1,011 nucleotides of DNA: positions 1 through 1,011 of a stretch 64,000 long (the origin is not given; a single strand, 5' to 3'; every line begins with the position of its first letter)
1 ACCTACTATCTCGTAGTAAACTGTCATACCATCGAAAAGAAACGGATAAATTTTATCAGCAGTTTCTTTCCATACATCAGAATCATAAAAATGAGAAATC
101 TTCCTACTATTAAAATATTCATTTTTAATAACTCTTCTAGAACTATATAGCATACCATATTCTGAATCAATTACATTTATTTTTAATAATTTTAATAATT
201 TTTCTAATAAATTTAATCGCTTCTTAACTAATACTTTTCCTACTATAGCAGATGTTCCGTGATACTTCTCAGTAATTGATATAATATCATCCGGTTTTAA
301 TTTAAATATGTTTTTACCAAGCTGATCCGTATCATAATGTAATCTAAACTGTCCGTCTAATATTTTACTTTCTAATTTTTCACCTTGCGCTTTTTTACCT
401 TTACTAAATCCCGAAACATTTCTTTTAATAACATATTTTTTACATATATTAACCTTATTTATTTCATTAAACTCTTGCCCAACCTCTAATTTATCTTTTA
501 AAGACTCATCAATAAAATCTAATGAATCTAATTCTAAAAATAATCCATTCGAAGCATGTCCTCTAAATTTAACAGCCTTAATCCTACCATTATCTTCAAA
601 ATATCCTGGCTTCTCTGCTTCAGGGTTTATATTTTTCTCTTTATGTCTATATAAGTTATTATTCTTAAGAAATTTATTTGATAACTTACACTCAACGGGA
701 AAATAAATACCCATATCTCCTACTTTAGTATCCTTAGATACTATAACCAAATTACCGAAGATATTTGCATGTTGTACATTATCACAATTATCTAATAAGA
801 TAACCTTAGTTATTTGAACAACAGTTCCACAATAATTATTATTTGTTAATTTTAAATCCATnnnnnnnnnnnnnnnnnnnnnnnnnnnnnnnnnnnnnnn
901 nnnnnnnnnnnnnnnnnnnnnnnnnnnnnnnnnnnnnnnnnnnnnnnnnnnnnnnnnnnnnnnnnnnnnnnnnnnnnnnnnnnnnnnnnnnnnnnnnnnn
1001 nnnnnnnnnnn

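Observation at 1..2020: RNA repair pair: HD-phosphohydrolase/P-loop kinase fusion followed by an Rnl5/Rnl2-type RNA ligase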

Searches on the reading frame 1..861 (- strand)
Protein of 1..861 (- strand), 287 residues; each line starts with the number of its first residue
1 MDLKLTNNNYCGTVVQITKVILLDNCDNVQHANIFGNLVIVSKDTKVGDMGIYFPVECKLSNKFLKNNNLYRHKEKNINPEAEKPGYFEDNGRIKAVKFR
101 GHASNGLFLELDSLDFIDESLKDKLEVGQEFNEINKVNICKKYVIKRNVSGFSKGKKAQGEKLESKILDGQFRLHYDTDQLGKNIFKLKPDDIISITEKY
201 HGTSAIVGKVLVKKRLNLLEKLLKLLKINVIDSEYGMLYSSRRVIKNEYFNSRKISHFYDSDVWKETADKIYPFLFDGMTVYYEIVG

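Call 4: search_protein_families(library=pfam, proteins=[window:1-861:-], max_evalue=0.1)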
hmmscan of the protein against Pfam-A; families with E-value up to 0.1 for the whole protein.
window:1-861:- (287 aa): 1 family
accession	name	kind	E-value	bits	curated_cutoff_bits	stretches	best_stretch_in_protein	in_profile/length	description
PF21189.3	PHA02142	-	4.2e-07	30.8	27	1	13-109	3-90/92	PHA02142 OB-fold domain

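Call 5: search_protein_families(library=phrogs, proteins=[window:1-861:-], max_evalue=0.01)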
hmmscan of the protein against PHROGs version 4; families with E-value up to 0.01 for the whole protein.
window:1-861:- (287 aa): 1 family
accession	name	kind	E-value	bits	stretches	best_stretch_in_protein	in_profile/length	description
phrog_968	-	DNA, RNA and nucleotide metabolism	1.9e-46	159.8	1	6-275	5-251/398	RNA ligase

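Call 7: search_solved_structures(query=window:1-861:-, max_evalue=1, show_alignments=3)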
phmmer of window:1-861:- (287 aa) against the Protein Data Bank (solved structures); distinct sequences matched with E-value up to 1: 1.
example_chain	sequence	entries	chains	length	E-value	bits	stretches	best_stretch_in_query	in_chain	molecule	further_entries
9ir5_A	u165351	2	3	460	0.65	12.8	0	16-107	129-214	UDP-N-acetylmuramate--L-alanine ligase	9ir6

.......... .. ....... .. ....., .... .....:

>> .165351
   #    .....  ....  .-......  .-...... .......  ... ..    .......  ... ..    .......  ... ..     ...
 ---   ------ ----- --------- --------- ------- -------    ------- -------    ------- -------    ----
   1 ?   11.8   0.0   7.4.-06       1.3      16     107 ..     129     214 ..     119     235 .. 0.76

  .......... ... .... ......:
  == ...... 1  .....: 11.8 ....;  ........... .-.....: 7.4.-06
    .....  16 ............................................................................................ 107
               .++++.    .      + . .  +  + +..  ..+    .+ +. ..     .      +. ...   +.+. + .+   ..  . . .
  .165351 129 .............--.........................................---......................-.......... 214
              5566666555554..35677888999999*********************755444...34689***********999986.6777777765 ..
